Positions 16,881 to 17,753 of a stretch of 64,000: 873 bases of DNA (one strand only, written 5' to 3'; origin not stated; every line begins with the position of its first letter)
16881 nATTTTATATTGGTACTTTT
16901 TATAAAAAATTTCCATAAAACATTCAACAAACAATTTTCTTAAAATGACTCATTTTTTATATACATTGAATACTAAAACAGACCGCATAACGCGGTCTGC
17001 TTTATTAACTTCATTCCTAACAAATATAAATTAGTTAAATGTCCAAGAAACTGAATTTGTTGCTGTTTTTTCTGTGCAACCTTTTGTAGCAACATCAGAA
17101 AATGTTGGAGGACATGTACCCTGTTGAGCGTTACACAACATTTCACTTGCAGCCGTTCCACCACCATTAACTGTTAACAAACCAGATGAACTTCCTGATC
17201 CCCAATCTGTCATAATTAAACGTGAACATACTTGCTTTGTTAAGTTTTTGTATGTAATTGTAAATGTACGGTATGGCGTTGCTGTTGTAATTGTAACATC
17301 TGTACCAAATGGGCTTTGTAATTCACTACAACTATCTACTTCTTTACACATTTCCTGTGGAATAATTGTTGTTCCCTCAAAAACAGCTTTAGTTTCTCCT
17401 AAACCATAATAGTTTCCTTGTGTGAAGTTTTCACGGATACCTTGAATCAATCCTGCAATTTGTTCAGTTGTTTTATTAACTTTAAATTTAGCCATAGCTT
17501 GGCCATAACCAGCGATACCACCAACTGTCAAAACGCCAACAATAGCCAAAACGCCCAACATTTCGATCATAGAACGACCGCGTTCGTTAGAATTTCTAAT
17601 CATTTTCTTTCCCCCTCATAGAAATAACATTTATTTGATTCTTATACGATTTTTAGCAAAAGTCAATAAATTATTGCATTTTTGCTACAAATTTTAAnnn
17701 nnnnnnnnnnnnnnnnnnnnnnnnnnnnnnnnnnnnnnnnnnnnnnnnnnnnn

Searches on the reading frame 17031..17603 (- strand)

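Call 85: search_protein_families(library=pfam, proteins=[window:17031-17603:-], max_evalue=0.00001)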
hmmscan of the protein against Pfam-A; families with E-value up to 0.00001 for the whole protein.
window:17031-17603:- (190 aa): 1 family
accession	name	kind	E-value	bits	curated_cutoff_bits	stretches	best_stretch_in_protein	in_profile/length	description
PF08805.16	PilS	-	3e-06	27.8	22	1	42-189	4-137/138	PilS N terminal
